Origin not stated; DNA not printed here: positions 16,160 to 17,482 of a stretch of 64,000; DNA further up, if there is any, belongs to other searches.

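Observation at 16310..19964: Four-gene same-strand locus: Dam-class MTase, putative REase, tandem-repeat coiled-coil protein and Mrr-like nuclease-fold protein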

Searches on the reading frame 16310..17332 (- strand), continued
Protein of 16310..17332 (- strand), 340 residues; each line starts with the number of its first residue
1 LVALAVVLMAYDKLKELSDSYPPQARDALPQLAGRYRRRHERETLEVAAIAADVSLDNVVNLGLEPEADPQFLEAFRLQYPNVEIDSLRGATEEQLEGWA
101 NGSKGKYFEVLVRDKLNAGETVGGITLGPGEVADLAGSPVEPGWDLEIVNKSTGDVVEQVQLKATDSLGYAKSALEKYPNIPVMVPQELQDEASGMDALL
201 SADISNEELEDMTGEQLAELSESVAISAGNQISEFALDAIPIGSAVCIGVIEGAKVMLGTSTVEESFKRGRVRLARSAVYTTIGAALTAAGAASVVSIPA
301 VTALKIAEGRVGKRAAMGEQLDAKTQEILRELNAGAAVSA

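Call 30: fold_search(model_id=the predicted structure, library=pdb)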
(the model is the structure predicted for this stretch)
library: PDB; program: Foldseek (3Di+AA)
matches with E <= 10: 223; with E <= 0.001: 0
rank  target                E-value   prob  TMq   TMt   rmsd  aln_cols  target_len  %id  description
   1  2gb7_B                7.9e-02  0.35  0.19  0.21  20.2       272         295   12  Metal-depleted Ecl18kI in complex with uncleaved, modified DNA (released 2006-06-20)
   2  2gb7_C                1.0e-01  0.21  0.18  0.20  26.2       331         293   12  Metal-depleted Ecl18kI in complex with uncleaved, modified DNA (released 2006-06-20)
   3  2gb7_A                2.4e-01  0.23  0.20  0.22  19.3       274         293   11  Metal-depleted Ecl18kI in complex with uncleaved, modified DNA (released 2006-06-20)
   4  2fqz_A                2.4e-01  0.18  0.20  0.23  25.0       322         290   12  Metal-depleted Ecl18kI in complex with uncleaved DNA (released 2006-06-20)
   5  1l5y_A                4.9e-01  0.28  0.10  0.22  12.6        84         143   12  CRYSTAL STRUCTURE OF MG2+ / BEF3-BOUND RECEIVER DOMAIN OF SINORHIZOBIUM MELILOTI DCTD (released 2002-10-23)
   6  1l5z                  6.4e-01  0.25  0.11  0.22  13.7        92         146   11  CRYSTAL STRUCTURE OF THE E121K SUBSTITUTION OF THE RECEIVER DOMAIN OF SINORHIZOBIUM MELILOTI DCTD (released 2002-10-23)
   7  1l5y_B                6.4e-01  0.23  0.10  0.20  13.2        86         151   12  CRYSTAL STRUCTURE OF MG2+ / BEF3-BOUND RECEIVER DOMAIN OF SINORHIZOBIUM MELILOTI DCTD (released 2002-10-23)
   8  6maf_A                6.8e-01  0.06  0.13  0.15  19.7       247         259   11  native BbvCI A2B2 tetramer at low resolution (released 2018-11-14)
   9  3eqx_B                7.2e-01  0.07  0.14  0.13  24.5       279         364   11  CRYSTAL STRUCTURE OF A FIC FAMILY PROTEIN (SO_4266) FROM SHEWANELLA ONEIDENSIS AT 1.6 A RESOLUTION (released 2008-10-14)
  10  3eqx_A                9.5e-01  0.06  0.14  0.13  24.0       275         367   10  CRYSTAL STRUCTURE OF A FIC FAMILY PROTEIN (SO_4266) FROM SHEWANELLA ONEIDENSIS AT 1.6 A RESOLUTION (released 2008-10-14)
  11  5lu6_B                1.1e+00  0.06  0.13  0.19  26.0       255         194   11  Heptose isomerase mutant - H64Q (released 2017-12-06)
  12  8om2_B                1.2e+00  0.06  0.14  0.14  25.3       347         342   11  Small subunit of yeast mitochondrial ribosome in complex with METTL17/Rsm22. (released 2024-01-10)
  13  5gns                  1.3e+00  0.02  0.12  0.11  24.0       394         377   10  Structures of human Mitofusin 1 provide insight into mitochondrial tethering (released 2016-12-07)
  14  5cxb_A                1.3e+00  0.14  0.06  0.04   9.8        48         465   19  Structure of Ytm1 bound to the C-terminal domain of Erb1 in P21 21 2 space group (released 2015-11-04)
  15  3knz_A                1.5e+00  0.08  0.17  0.17  20.0       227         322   13  Crystal structure of Putative sugar binding protein (NP_459565.1) from Salmonella typhimurium LT2 at 2.50 A resolution (released 2009-12-01)
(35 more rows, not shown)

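Call 32: search_protein_families(library=pfam, alignment_id=A1, max_evalue=1)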
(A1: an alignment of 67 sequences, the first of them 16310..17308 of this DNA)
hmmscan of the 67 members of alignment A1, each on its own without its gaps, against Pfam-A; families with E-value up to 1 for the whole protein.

A. member 1, window:16310-17308:- (332 aa): 1 family
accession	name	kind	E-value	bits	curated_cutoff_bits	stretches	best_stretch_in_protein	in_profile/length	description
PF03466.25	LysR_substrate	-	0.0098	15.7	28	1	62-94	22-54/209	LysR substrate binding domain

B. families by the number of members that match (of 67 scanned): 44 families (the first 25 are shown)
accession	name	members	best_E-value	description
PF03466.25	LysR_substrate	2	0.0098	LysR substrate binding domain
PF01618.21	MotA_ExbB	2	0.04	MotA/TolQ/ExbB proton channel family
PF21078.2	GDH_HM3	2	0.094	Glutamate dehydrogenase, helical motif 3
PF00191.25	Annexin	1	0.0084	Annexin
PF04558.20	tRNA_synt_1c_R1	1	0.01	Glutaminyl-tRNA synthetase, non-specific RNA binding region part 1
PF17091.10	Inovirus_G7P_1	1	0.025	Inovirus G7P protein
PF16277.11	DUF4926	1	0.026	Domain of unknown function (DUF4926)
PF01183.26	Glyco_hydro_25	1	0.028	Glycosyl hydrolases family 25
PF12128.14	DUF3584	1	0.03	Protein of unknown function (DUF3584)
PF18419.6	ATP-grasp_6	1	0.031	ATP-grasp-like domain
PF12108.13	SF3a60_bindingd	1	0.033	Splicing factor SF3a60 binding domain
PF19956.5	EAD2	1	0.047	Effector-associated domain 2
PF13288.12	DXPR_C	1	0.061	DXP reductoisomerase C-terminal domain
PF12354.14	Internalin_N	1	0.062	Bacterial adhesion/invasion protein N terminal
PF22815.2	CatAgl_D1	1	0.068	Alpha-1,3-glucanase catalytic domain D1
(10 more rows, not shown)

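Call 50: search_protein_families(library=padloc, alignment_id=A6, max_evalue=0.00001)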
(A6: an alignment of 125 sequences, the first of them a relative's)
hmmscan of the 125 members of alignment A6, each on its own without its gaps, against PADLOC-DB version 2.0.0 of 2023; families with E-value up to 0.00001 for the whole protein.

A. member 1, L005:6852-7382:- (177 aa): 0 families

B. families by the number of members that match (of 125 scanned): 111 families (the first 25 are shown)
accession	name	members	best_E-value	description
PDLC04134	mad2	2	3.3e-18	mads_2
PDLC04196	HEC-01B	2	2.1e-14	-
PDLC04202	HEC-01B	2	1.9e-08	-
PDLC01086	C3a186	2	1.5e-06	"C-3?,4? desaturase"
PDLC00388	SduA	1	5.1e-150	DUF4263 domain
PDLC04067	SduA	1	1.5e-109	-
PDLC02648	DrmMII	1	1.1e-100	DrmMII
PDLC03234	MTase_II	1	6.8e-98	Type II methyltransferase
PDLC03378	MTase_II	1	1.8e-87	Type II methyltransferase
PDLC03326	MTase_II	1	5.7e-85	Type II methyltransferase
PDLC02649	DrmMII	1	1.9e-71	DrmMII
PDLC02656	DrmMII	1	3.8e-70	DrmMII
PDLC00033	DruM2|DruM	1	7.8e-69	DNA cytosine methylase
PDLC03232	MTase_II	1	2.3e-66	Type II methyltransferase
PDLC03237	MTase_II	1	4.9e-63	Type II methyltransferase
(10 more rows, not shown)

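Call 51: search_protein_families(library=pfam, alignment_id=A6, max_evalue=0.00001)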
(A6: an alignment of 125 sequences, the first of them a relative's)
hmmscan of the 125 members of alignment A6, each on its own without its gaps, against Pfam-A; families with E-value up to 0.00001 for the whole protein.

A. member 1, L005:6852-7382:- (177 aa): 0 families

B. families by the number of members that match (of 125 scanned): 108 families (the first 25 are shown)
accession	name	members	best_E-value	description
PF00355.32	Rieske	3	4.5e-19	Rieske [2Fe-2S] domain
PF19301.5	LigXa_C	3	1.4e-13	LigXa C-terminal domain like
PF02515.22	CoA_transf_3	2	4.7e-143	CoA-transferase family III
PF07969.17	Amidohydro_3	2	2.4e-79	Amidohydrolase family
PF01266.30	DAO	2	2.7e-72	FAD dependent oxidoreductase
PF13561.12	adh_short_C2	2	1.4e-61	Enoyl-(Acyl carrier protein) reductase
PF00106.31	adh_short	2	1.3e-51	short chain dehydrogenase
PF02146.23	SIR2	2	2e-41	Sir2 family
PF00107.32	ADH_zinc_N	2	2e-31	Zinc-binding dehydrogenase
PF00665.32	rve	2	7.7e-23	Integrase core domain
PF13276.12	HTH_21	2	1.1e-17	HTH-like domain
PF13683.12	rve_3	2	1.2e-17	Integrase core domain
PF14103.11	DUF4276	2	2e-11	Domain of unknown function (DUF4276)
PF01979.26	Amidohydro_1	2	3.8e-11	Amidohydrolase family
PF01381.28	HTH_3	2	6.9e-10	Helix-turn-helix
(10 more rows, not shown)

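Call 53: find_homologous_proteins(query=A4, max_evalue=1e-10)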
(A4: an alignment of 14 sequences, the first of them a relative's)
Query A4 (14 sequences) (324 aa, profile of the alignment): 1323 proteins with E <= 1e-10 among 8000 candidates; the best 120 are listed.
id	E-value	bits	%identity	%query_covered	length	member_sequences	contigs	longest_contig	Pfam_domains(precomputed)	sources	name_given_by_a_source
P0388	1.3e-153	529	92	100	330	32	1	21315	-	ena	-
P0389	1.0e-149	516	86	97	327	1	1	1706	-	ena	-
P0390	3.2e-149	514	86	97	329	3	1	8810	-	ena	-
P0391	4.9e-149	514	73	99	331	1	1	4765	-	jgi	jgi:hypothetical protein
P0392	2.6e-148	511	86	100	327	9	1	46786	-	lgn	-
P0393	3.0e-148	511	85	100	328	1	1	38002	-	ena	-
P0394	3.5e-148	511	60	99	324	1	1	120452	-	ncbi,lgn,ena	-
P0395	3.7e-148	511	68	100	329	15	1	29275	-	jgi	jgi:hypothetical protein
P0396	1.7e-147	509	86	100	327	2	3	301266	-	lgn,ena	-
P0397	1.8e-147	509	85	98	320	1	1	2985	-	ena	-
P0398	2.2e-147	508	73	100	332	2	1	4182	-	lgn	-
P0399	2.8e-147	508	73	100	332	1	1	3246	-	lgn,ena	-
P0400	3.2e-146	505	70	95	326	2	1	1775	-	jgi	-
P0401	4.3e-146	504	85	100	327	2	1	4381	-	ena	-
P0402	2.5e-145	502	59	99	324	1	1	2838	-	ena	-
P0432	8.4e-135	467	51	99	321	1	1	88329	-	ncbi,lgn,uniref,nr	ncbi:hypothetical protein SAMN04488008_11454 [Maribacter orientalis]|uniref:Uncharacterized protein 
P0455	3.4e-127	442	54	100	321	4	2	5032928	-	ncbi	ncbi:hypothetical protein ACX8XN_18520 [Calditrichota bacterium GD2]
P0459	2.4e-126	439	47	100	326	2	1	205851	-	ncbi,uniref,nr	ncbi:hypothetical protein [Paenibacillus lutrae]|uniref:Uncharacterized protein n=1 Tax=Paenibacillu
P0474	4.1e-121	422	51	98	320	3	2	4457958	-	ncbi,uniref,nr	ncbi:hypothetical protein KDJ56_07605 [Brevibacillus composti]|uniref:Uncharacterized protein n=1 Ta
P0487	1.1e-118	414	50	94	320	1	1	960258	-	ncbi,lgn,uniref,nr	ncbi:hypothetical protein [Metabacillus schmidteae]|uniref:hypothetical protein n=1 Tax=Metabacillus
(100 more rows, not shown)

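Call 54: find_encoding_contigs(protein=P0474, flank=10000, max_places=2)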
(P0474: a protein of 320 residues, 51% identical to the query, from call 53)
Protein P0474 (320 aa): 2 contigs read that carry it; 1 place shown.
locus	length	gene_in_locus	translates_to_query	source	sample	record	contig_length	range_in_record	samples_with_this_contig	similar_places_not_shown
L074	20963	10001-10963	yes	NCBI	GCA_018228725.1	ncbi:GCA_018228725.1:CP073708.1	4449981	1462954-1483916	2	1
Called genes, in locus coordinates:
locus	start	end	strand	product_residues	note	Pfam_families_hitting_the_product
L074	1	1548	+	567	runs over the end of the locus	PF18158:AidB_N, PF02770:Acyl-CoA_dh_M, PF00441:Acyl-CoA_dh_1, PF08028:Acyl-CoA_dh_2, PF22924:ACOX_C_alpha1 (weak)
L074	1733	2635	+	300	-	PF00293:NUDIX, PF19368:WHD_AraR, PF21906:WHD_NrtR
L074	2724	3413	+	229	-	PF04973:NMN_transporter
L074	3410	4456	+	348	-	PF13521:AAA_28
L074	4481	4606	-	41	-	-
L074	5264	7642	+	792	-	PF28530:DUF8426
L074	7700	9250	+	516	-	PF09823:DUF2357, PF04411:PDDEXK_7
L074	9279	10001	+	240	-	-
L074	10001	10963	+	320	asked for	-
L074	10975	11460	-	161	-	PF07690:MFS_1 (faint)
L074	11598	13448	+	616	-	PF12793:SgrR_N, PF00496:SBP_bac_5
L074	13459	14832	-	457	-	PF08448:PAS_4 (weak), PF00158:Sigma54_activat, PF14532:Sigma54_activ_2, PF00004:AAA (weak), PF07724:AAA_2, PF07728:AAA_5, PF25601:AAA_lid_14, PF18024:HTH_50 (weak), +1 more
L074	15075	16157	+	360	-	PF00355:Rieske, PF00848:Ring_hydroxyl_A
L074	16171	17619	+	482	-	PF00171:Aldedh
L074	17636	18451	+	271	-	PF00005:ABC_tran, PF13304:AAA_21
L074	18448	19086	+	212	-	PF00528:BPD_transp_1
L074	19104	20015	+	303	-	PF04069:OpuAC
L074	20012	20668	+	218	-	PF00528:BPD_transp_1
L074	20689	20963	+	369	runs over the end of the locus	PF00180:Iso_dh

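Call 55: find_encoding_contigs(protein=P0455, flank=10000, max_places=2)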
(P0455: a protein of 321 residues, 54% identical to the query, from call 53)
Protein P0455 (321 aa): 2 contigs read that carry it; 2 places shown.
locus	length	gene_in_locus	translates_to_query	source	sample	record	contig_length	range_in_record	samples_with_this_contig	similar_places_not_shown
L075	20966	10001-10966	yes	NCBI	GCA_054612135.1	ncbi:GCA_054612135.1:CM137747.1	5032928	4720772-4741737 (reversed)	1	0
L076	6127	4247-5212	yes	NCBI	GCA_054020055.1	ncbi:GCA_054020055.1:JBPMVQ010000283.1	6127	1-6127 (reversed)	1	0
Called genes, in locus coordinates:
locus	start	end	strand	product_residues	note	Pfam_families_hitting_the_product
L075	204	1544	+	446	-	-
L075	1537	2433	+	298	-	-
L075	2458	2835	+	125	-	-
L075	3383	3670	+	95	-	-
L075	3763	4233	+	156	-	-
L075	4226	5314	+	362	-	-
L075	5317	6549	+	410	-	-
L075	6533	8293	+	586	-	PF00515:TPR_1 (faint), PF07719:TPR_2 (faint), PF13181:TPR_8 (faint), PF17874:TPR_MalT, PF13424:TPR_12, PF13374:TPR_10 (weak), PF13424:TPR_12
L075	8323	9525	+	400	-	PF09651:Cas_APE2256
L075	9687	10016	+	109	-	-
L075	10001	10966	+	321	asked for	-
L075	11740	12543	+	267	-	PF00149:Metallophos, PF12850:Metallophos_2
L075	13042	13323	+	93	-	-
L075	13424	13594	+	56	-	-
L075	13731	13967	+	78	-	-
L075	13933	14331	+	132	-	-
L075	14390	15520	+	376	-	PF13428:TPR_14 (faint), PF14559:TPR_19 (faint), PF25063:ARM_TT21_C (faint), PF13371:TPR_9 (faint), PF13424:TPR_12 (faint), PF00515:TPR_1 (faint), PF07719:TPR_2 (faint), PF13374:TPR_10 (faint), +8 more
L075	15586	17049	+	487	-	PF00476:DNA_pol_A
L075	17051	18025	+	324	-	PF01867:Cas_Cas1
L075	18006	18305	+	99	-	PF09827:CRISPR_Cas2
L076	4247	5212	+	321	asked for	-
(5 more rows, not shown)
